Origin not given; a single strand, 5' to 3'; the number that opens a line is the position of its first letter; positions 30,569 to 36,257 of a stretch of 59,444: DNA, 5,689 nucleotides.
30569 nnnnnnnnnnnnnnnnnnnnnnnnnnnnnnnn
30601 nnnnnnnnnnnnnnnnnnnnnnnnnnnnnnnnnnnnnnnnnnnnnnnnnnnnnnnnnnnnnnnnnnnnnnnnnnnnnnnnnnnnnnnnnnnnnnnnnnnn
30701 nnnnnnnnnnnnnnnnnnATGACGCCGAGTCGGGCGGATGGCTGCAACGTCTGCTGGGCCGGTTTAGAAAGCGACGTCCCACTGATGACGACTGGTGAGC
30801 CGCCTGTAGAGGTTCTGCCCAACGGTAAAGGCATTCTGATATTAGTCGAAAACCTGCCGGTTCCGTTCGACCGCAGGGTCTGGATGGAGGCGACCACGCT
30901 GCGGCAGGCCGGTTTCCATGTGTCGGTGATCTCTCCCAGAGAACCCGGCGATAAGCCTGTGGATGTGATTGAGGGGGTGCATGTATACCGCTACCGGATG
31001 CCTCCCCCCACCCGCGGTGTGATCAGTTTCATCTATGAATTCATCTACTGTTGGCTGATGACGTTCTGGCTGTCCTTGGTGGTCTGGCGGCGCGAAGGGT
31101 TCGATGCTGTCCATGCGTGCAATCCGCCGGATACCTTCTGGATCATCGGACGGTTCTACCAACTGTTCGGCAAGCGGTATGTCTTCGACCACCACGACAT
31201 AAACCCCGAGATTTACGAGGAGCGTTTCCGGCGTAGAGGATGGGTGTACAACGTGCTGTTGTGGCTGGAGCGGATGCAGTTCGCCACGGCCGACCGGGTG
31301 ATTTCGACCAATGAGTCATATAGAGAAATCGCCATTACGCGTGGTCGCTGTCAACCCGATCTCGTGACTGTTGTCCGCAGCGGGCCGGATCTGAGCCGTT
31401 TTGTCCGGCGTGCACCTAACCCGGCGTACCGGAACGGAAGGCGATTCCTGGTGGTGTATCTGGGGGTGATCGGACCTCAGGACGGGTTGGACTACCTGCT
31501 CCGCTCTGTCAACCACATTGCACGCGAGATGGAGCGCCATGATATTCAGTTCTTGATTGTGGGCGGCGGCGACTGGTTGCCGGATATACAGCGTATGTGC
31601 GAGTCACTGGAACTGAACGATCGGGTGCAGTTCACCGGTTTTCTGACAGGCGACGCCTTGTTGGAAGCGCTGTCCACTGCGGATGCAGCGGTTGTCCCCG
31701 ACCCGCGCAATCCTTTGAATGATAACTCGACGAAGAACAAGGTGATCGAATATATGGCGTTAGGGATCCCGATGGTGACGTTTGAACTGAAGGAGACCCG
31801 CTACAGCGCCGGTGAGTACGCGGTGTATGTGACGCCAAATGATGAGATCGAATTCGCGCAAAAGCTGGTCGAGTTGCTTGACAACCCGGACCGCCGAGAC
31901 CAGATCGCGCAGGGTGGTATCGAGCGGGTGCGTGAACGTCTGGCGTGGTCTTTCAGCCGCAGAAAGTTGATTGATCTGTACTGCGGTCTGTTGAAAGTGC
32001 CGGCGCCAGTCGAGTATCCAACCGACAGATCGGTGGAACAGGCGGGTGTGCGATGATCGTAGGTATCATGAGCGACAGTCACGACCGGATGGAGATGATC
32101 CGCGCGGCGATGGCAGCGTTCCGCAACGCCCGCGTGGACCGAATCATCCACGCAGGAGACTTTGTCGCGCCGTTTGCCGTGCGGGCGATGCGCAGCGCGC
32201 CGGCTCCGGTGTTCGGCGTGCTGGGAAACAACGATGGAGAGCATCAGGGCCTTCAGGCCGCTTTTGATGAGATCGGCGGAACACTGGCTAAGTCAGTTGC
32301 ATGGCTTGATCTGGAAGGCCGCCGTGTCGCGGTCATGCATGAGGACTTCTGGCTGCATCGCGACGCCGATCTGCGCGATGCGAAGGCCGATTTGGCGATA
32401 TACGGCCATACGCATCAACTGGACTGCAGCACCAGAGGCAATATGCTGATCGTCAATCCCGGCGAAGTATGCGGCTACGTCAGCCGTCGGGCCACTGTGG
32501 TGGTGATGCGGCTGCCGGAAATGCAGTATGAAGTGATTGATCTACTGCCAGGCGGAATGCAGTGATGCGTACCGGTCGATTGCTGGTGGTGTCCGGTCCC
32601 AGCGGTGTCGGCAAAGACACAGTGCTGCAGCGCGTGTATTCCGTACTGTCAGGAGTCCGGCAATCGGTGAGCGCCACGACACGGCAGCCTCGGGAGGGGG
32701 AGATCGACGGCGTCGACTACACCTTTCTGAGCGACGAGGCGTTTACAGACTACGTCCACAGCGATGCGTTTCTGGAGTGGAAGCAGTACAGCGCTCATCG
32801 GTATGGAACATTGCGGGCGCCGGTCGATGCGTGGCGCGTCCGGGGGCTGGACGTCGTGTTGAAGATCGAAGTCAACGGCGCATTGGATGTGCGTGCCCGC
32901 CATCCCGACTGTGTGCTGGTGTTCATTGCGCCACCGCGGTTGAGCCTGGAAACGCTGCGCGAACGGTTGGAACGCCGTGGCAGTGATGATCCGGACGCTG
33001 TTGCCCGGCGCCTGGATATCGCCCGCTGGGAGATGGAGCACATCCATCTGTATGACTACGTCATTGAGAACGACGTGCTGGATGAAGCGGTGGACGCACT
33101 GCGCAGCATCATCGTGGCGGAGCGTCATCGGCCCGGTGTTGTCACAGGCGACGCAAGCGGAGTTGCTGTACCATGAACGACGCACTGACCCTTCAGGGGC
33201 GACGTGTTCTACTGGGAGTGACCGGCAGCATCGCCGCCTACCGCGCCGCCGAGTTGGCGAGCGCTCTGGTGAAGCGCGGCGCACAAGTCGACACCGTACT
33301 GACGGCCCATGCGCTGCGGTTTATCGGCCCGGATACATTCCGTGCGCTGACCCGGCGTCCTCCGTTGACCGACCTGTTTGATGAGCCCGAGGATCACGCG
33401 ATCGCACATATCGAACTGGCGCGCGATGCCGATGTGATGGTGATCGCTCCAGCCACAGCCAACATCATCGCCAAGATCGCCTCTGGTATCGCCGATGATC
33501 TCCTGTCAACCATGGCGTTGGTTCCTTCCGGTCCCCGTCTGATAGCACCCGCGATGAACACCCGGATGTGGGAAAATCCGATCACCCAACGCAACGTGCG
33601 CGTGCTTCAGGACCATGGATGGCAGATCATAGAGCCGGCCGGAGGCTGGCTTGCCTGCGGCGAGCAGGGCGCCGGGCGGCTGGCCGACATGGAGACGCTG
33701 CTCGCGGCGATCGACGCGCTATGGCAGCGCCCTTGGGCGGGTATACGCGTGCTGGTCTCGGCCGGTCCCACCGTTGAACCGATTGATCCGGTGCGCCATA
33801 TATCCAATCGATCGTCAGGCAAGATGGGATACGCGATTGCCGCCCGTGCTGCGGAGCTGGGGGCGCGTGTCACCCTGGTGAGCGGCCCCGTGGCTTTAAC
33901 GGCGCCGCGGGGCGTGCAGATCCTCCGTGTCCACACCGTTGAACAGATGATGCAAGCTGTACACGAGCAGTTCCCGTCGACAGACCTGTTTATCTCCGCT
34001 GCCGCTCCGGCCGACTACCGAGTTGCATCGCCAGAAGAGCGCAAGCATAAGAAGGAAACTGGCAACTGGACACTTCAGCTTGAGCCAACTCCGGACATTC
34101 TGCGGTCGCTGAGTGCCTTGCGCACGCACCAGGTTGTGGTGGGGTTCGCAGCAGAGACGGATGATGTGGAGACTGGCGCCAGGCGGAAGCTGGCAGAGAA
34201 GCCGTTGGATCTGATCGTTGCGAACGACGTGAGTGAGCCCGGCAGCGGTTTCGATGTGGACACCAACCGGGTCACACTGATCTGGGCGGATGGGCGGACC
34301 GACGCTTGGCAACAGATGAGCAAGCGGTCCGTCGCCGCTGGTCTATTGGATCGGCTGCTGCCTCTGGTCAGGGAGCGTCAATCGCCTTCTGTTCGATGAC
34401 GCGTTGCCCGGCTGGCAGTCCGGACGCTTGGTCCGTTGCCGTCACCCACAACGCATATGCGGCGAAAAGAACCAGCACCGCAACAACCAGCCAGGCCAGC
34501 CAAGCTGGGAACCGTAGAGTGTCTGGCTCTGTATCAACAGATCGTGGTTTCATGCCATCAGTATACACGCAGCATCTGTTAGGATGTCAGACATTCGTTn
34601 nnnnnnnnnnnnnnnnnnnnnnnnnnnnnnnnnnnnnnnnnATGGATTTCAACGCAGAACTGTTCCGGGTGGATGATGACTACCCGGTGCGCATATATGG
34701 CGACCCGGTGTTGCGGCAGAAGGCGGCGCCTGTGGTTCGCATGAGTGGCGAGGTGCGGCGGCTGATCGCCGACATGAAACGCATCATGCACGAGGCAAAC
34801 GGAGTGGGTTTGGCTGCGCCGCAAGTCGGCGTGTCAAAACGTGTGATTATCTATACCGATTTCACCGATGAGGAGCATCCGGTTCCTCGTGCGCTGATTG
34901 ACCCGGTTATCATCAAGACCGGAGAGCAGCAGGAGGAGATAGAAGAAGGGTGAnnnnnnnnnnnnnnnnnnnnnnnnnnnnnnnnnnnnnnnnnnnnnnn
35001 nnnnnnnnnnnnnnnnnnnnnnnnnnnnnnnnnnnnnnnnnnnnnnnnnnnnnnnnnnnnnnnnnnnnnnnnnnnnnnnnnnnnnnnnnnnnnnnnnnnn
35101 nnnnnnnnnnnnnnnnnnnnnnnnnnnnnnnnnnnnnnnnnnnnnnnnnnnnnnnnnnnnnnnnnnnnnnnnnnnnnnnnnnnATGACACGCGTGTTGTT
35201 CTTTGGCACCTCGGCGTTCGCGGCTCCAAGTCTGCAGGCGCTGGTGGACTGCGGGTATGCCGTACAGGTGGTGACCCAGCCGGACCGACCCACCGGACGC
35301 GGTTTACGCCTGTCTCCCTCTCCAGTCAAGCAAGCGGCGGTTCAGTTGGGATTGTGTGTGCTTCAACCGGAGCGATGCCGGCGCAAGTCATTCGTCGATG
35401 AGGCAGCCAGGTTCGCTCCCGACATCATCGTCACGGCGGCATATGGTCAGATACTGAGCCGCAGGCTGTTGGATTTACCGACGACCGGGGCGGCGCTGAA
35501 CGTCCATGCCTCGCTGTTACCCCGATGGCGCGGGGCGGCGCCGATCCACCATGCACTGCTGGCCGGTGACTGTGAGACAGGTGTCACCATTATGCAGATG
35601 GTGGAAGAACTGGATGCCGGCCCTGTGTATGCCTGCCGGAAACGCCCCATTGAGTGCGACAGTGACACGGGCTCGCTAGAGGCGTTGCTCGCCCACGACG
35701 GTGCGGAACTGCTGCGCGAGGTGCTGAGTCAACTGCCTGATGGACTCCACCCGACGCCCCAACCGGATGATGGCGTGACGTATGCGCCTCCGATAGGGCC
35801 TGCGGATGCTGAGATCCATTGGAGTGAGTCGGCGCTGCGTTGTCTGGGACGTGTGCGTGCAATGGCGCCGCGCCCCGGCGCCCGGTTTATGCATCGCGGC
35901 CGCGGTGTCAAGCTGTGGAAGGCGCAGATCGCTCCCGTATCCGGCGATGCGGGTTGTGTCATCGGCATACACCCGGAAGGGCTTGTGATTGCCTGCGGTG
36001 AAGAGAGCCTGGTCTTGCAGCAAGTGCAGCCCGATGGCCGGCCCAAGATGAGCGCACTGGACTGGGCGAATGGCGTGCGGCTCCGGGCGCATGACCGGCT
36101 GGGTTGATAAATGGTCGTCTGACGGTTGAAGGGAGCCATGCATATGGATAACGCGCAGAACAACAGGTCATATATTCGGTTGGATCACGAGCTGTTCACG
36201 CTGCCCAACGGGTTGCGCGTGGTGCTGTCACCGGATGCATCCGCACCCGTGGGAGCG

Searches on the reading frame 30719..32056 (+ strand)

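Call 13: search_protein_families(library=pfam, proteins=[window:30719-32056:+], max_evalue=0.00001)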
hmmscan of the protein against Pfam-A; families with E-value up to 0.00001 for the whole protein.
window:30719-32056:+ (445 aa): 5 families
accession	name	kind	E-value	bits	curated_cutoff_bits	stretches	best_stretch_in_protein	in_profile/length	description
PF13692.12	Glyco_trans_1_4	-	8.9e-25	88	27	1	244-389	3-142/142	Glycosyl transferases group 1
PF00534.26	Glycos_transf_1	-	3.3e-20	72.7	26.4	1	239-402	12-171/172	Glycosyl transferases group 1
PF13579.12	Glyco_trans_4_4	-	5e-16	59.9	29.7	1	52-221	5-157/158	Glycosyl transferase 4-like domain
PF13439.12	Glyco_transf_4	-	4.6e-13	50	28.5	1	54-227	8-170/170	Glycosyltransferase Family 4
PF13524.12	Glyco_trans_1_2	-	1.8e-11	44.6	25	1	268-407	6-132/144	Glycosyl transferase-like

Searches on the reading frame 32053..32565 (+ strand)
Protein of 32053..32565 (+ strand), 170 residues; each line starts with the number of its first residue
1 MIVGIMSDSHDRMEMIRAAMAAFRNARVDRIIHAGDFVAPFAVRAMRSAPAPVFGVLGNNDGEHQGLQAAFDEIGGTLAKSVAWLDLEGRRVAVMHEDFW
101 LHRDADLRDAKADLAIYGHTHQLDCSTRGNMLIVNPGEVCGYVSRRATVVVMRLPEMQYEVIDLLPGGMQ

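Call 78: search_protein_families(library=pfam, proteins=[window:32053-32565:+], max_evalue=0.00001)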
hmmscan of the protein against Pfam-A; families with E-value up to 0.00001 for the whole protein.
window:32053-32565:+ (170 aa): 2 families
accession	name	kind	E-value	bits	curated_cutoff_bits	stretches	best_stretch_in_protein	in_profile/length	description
PF12850.12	Metallophos_2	-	1.1e-33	116.9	27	1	1-153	1-150/154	Calcineurin-like phosphoesterase superfamily domain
PF00149.33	Metallophos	-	7.9e-10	39.9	21.5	1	3-89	3-104/191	Calcineurin-like phosphoesterase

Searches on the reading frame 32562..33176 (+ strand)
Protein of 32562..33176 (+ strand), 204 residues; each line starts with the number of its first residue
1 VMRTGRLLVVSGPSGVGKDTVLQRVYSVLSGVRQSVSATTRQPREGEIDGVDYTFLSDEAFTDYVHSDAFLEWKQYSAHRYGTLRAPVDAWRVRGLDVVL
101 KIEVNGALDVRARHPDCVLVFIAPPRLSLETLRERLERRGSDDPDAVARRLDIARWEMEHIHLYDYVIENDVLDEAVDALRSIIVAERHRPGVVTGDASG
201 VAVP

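Call 78: search_protein_families(library=pfam, proteins=[window:32562-33176:+], max_evalue=0.00001)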
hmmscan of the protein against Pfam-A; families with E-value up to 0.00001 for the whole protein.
window:32562-33176:+ (204 aa): 1 family
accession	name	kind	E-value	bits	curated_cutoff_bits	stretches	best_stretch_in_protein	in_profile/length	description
PF00625.27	Guanylate_kin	-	1.4e-39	136.1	25.2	1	5-186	2-181/182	Guanylate kinase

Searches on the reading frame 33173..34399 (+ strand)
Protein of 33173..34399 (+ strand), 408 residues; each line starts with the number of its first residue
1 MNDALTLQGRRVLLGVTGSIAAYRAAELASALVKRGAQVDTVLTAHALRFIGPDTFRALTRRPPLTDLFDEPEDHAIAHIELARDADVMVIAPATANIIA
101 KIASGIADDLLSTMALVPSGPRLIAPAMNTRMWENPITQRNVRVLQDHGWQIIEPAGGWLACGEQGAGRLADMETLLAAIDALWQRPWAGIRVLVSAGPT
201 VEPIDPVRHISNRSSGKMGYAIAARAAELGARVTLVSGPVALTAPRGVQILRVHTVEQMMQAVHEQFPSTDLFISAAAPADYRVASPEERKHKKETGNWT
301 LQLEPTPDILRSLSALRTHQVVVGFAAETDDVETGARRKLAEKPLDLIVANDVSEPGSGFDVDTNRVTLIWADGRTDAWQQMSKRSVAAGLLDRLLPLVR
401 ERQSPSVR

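Call 78: search_protein_families(library=pfam, proteins=[window:33173-34399:+], max_evalue=0.00001)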
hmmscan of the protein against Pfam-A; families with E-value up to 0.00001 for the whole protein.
window:33173-34399:+ (408 aa): 2 families
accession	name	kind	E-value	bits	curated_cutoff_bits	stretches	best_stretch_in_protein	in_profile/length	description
PF04127.22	DFP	-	8.6e-73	244.6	22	1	188-370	1-186/186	DNA/pantothenate metabolism flavoprotein C-terminal domain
PF02441.25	Flavoprotein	-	5.3e-33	114.3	22.7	1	11-176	2-154/162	Flavoprotein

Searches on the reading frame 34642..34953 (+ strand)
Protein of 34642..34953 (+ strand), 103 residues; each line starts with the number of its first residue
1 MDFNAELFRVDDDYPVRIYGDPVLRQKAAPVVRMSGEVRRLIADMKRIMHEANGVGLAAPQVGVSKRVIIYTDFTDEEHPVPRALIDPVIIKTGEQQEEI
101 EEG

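Call 80: search_protein_families(library=pfam, proteins=[window:34642-34953:+], max_evalue=0.001)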
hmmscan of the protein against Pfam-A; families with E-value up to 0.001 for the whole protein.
window:34642-34953:+ (103 aa): 1 family
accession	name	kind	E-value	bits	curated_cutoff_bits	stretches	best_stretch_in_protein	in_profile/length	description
PF01327.26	Pep_deformylase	-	8.3e-22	77.9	22.8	1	15-103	3-93/156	Polypeptide deformylase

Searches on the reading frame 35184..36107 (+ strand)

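Call 78: search_protein_families(library=pfam, proteins=[window:35184-36107:+], max_evalue=0.00001)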
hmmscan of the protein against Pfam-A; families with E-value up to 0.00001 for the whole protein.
window:35184-36107:+ (307 aa): 2 families
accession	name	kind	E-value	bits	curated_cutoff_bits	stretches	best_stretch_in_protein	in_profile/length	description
PF00551.24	Formyl_trans_N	-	8.3e-37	127.1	26.1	1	3-181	2-181/181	Formyl transferase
PF02911.23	Formyl_trans_C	-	4.8e-21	75.2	21.1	1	204-298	2-99/100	Formyl transferase, C-terminal domain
